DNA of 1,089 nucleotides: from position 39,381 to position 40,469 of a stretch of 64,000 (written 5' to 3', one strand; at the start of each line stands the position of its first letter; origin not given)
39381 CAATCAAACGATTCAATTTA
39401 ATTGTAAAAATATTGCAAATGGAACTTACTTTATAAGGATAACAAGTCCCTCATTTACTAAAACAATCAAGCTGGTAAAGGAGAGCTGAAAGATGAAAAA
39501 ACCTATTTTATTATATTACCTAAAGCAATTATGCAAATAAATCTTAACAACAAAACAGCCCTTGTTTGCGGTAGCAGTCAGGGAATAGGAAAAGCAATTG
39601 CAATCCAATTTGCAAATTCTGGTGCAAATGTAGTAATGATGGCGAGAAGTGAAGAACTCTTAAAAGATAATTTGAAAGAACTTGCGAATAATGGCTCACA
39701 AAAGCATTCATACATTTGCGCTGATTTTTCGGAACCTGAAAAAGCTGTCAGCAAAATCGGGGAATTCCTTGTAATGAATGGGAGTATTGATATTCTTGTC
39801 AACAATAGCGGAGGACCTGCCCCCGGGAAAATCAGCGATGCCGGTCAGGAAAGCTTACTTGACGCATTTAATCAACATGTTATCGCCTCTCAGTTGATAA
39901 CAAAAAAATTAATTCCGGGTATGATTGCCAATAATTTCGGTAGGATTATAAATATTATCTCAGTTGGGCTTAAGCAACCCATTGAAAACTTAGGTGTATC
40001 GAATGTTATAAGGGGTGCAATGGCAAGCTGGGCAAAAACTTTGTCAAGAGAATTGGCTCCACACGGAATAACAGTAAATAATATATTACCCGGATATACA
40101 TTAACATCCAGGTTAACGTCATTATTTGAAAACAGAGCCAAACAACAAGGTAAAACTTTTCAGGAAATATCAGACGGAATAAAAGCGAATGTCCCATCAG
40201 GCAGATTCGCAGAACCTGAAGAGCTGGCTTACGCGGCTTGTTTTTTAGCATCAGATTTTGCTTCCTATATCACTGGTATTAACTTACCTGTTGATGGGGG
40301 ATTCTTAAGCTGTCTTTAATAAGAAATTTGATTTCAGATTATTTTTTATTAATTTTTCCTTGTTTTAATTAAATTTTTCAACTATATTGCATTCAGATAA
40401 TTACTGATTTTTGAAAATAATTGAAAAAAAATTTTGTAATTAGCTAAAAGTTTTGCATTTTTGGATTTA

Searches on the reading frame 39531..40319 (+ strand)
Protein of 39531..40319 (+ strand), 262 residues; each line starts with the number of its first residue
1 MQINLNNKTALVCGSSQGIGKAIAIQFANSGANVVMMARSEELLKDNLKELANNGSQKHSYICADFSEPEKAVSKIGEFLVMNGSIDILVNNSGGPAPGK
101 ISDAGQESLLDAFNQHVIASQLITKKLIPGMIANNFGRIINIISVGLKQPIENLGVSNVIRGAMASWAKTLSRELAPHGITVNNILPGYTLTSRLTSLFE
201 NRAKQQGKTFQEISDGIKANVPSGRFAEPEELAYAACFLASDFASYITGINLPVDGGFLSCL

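Call 18: search_protein_families(library=pfam, proteins=[window:39531-40319:+], max_evalue=0.001)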
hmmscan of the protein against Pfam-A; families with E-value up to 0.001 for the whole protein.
window:39531-40319:+ (262 aa): 3 families
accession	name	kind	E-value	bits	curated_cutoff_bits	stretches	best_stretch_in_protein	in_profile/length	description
PF13561.12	adh_short_C2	-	1.8e-44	152.5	27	1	16-258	5-235/236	Enoyl-(Acyl carrier protein) reductase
PF00106.31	adh_short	-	1.9e-36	125.8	26.6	1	8-201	1-193/195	short chain dehydrogenase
PF08659.16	KR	-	0.0006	20.2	22.6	0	9-121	2-117/180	KR domain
